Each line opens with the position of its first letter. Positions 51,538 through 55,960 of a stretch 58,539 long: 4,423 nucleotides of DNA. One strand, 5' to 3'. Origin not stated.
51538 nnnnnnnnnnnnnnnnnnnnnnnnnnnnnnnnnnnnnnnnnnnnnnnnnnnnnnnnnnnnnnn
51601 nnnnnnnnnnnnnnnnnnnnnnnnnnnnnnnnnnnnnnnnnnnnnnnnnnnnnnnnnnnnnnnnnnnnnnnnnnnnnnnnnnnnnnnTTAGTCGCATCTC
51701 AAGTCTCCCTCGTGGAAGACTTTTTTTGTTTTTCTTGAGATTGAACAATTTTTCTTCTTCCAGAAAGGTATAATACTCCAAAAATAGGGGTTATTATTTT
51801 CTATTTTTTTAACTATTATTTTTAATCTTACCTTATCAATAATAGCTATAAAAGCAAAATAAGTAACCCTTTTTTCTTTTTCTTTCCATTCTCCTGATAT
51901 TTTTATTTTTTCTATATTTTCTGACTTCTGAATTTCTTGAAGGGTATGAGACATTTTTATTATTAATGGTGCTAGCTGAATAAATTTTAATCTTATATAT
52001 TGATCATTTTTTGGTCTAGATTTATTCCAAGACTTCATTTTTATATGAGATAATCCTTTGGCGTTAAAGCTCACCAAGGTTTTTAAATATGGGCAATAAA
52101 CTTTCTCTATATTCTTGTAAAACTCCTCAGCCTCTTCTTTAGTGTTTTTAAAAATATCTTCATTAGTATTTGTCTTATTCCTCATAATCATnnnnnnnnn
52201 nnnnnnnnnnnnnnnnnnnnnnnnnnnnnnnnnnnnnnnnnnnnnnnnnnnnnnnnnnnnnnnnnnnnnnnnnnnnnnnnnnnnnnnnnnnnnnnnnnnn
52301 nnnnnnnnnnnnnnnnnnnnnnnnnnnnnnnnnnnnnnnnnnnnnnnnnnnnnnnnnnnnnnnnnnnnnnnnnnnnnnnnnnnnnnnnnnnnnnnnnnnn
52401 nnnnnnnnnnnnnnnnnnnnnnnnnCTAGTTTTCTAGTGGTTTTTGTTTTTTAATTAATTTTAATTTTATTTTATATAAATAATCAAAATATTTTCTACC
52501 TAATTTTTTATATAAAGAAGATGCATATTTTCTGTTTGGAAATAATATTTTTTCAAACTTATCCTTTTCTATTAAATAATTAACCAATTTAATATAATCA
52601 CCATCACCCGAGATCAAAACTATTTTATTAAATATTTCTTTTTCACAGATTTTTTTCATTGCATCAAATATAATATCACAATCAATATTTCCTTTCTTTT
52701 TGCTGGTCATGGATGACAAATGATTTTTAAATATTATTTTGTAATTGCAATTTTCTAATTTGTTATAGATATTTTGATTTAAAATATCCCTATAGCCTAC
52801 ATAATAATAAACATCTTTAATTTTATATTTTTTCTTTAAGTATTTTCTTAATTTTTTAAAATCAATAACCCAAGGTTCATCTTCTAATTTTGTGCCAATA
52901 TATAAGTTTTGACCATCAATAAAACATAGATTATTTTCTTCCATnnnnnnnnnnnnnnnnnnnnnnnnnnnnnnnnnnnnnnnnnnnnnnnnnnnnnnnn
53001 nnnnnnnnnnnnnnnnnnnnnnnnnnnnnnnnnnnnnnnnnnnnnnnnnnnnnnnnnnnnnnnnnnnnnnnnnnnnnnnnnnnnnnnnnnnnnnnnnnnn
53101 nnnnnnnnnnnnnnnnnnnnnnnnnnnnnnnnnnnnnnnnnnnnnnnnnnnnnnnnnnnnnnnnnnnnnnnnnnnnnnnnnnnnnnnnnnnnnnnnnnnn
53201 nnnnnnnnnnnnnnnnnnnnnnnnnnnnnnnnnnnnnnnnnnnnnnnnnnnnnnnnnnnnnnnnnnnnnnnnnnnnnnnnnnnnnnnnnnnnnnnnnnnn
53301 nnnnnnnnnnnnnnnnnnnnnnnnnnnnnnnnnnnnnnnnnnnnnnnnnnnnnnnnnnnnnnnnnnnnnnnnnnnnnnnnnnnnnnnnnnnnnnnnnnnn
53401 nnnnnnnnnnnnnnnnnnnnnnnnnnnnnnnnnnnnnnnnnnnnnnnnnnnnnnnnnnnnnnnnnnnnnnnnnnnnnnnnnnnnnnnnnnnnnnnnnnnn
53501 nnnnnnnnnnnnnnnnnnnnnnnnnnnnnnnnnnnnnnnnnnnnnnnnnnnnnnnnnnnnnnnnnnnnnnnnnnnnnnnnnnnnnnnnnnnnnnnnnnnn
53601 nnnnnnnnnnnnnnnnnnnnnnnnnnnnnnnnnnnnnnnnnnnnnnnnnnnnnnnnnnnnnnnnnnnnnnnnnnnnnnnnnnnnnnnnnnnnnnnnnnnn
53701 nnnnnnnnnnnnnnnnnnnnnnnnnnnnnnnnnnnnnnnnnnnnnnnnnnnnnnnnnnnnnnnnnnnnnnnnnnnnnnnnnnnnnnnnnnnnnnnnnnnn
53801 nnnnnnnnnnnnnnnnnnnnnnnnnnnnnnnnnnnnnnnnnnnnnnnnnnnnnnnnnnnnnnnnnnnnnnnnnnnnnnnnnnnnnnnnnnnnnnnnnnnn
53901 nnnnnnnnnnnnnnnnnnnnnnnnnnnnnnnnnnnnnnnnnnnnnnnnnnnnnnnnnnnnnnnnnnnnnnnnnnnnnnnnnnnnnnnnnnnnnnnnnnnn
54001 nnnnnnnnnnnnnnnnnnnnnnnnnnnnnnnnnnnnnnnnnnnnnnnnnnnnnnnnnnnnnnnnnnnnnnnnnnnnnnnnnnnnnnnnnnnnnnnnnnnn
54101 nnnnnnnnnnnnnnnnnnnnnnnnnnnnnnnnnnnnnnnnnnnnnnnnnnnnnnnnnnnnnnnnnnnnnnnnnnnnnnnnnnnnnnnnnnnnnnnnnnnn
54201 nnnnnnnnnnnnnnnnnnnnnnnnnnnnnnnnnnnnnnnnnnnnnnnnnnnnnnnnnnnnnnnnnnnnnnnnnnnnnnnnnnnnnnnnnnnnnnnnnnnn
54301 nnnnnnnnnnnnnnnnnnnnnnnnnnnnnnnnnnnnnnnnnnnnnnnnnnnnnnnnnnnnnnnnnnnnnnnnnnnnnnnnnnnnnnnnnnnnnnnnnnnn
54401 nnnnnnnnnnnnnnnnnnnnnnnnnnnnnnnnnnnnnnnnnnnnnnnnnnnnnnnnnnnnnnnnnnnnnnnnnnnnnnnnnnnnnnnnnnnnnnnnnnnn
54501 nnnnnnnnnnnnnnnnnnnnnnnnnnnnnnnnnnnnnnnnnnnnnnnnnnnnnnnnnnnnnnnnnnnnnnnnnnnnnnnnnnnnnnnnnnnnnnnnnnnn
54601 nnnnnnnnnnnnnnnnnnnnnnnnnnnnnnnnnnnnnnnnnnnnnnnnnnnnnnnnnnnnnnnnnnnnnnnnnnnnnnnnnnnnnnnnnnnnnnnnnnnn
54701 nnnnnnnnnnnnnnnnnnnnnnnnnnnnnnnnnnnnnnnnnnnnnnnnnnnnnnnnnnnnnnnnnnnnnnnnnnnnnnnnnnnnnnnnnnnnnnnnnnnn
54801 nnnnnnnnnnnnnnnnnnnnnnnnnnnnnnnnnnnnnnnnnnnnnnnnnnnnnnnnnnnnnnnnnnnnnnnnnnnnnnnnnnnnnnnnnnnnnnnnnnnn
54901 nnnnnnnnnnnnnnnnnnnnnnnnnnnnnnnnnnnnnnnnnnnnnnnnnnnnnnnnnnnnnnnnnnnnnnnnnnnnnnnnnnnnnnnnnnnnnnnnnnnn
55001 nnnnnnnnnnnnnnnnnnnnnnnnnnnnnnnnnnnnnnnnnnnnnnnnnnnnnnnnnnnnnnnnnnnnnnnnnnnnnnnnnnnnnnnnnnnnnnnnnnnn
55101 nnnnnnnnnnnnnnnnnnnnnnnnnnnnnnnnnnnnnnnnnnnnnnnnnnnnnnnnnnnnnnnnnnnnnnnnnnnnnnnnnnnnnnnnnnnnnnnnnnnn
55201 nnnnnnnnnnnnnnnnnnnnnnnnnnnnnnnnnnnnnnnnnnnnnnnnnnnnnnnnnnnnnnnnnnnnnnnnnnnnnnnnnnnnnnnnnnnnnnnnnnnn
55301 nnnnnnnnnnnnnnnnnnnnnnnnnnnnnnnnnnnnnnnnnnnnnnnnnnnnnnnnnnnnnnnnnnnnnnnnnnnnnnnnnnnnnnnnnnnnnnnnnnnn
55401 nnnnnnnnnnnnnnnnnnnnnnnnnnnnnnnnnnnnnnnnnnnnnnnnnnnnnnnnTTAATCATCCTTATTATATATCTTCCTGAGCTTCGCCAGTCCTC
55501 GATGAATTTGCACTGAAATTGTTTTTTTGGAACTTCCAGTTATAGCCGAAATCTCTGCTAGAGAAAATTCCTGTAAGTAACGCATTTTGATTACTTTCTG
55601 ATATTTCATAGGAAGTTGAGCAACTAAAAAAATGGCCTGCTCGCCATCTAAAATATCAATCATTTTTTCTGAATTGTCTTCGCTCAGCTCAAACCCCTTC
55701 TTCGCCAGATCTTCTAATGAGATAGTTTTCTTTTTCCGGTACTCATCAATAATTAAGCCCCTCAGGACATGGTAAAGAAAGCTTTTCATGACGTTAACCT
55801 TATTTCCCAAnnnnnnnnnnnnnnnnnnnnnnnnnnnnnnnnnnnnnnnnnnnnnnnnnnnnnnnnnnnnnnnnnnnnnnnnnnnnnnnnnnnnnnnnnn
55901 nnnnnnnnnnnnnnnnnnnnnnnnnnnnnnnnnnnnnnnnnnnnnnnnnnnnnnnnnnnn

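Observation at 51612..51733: sRNA family 1 (copies at 51612-51733 and 53075-53193) shows a compensatory base-pair change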

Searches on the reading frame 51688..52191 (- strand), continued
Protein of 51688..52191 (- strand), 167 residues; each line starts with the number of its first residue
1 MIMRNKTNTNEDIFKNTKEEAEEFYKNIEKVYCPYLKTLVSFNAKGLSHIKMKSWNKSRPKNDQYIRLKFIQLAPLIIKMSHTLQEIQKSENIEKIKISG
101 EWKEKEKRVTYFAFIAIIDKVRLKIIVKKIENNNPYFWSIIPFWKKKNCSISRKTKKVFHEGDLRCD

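Call 95: search_protein_representatives(alignment_id=A4)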
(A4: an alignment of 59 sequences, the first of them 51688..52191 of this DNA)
Query: 59 sequences, 161 profile positions. Proteins with E-value up to 0.001 (for the whole library): 1080; up to 1e-10: 430; up to 1e-30: 62. The best 150 are listed.
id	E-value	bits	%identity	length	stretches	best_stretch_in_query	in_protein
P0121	1.4e-57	210.4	-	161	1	3-161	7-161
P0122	2.3e-54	199.9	-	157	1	3-161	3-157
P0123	9.2e-53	194.7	-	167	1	5-144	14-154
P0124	2.1e-52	193.6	-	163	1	4-160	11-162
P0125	4.3e-52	192.6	-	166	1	3-146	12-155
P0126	1.5e-51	190.8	-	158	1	6-159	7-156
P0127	2.5e-51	190.1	-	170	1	7-160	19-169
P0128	4.2e-50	186.1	-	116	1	46-161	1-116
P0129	5.9e-50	185.6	-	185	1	5-160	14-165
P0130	9.1e-50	185.0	-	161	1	3-161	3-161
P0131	2.3e-49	183.7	-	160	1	4-159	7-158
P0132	2.6e-49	183.6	-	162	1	2-161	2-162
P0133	5.5e-49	182.5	-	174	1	4-161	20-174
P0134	1.1e-48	181.5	-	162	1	2-161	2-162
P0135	2.4e-48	180.4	-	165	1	5-144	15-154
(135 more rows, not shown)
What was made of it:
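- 51688..52191 (-): The 167-aa gene, a basic, distantly LPD3-like protein that is the cognate partner of the RNA. The likely start is the second ATG at 52185, giving 165 aa. 1080 clusters at 50% identity by profile search (call 95).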

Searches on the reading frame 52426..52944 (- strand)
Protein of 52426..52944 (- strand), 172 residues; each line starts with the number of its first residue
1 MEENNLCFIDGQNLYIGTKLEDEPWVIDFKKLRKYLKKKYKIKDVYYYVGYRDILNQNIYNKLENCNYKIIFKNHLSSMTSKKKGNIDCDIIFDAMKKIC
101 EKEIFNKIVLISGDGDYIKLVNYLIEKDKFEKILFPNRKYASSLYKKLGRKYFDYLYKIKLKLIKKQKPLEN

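Call 12: search_protein_families(library=pfam, proteins=[window:52426-52944:-], max_evalue=0.01)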
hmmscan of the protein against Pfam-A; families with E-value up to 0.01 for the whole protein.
window:52426-52944:- (172 aa): 1 family
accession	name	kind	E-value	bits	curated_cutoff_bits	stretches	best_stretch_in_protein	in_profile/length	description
PF01936.24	NYN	-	1.2e-18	68.4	24.2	1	8-144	5-134/145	NYN domain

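Call 13: search_protein_families(library=padloc, proteins=[window:52426-52944:-], max_evalue=0.01)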
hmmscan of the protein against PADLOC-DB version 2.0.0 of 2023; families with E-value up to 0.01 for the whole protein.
window:52426-52944:- (172 aa): 1 family
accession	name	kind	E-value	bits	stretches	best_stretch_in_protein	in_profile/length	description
PDLC01154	NYN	-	2.5e-06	25.1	1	8-125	151-266/310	"LabA-like protein, NYN family nuclease"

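Call 19: find_encoding_contigs(protein=window:52426-52944:-, flank=6000, max_places=10)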
Protein window:52426-52944:- (172 aa): 4 contigs read that carry it; 2 places shown.
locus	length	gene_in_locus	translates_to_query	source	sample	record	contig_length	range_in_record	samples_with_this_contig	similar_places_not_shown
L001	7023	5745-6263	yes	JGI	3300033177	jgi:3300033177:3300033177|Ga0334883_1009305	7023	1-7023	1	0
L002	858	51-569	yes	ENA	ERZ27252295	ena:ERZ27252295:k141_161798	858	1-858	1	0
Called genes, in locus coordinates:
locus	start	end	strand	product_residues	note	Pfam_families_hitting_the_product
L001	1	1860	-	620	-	?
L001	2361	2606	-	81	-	-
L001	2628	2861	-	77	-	-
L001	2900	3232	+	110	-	PF08281:Sigma70_r4_2, PF04545:Sigma70_r4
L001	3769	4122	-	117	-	PF02452:PemK_toxin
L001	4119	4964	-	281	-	PF12844:HTH_19, PF13560:HTH_31, PF01381:HTH_3, PF13274:SocA_Panacea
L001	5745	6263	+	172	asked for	PF01936:NYN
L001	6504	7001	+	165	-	-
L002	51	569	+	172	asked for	PF01936:NYN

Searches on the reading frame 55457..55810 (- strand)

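Call 12: search_protein_families(library=pfam, proteins=[window:55457-55810:-], max_evalue=0.01)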
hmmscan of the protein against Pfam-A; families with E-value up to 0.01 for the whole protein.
window:55457-55810:- (117 aa): 3 families
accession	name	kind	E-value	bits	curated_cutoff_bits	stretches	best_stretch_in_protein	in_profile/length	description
PF08281.18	Sigma70_r4_2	-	4.2e-12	46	25.7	1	62-109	7-54/54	Sigma-70, region 4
PF04545.22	Sigma70_r4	-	1.1e-10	41.3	24.1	1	64-111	3-50/50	Sigma-70, region 4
PF07638.17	Sigma70_ECF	-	0.0047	17.3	21.1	1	43-103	111-173/185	ECF sigma factor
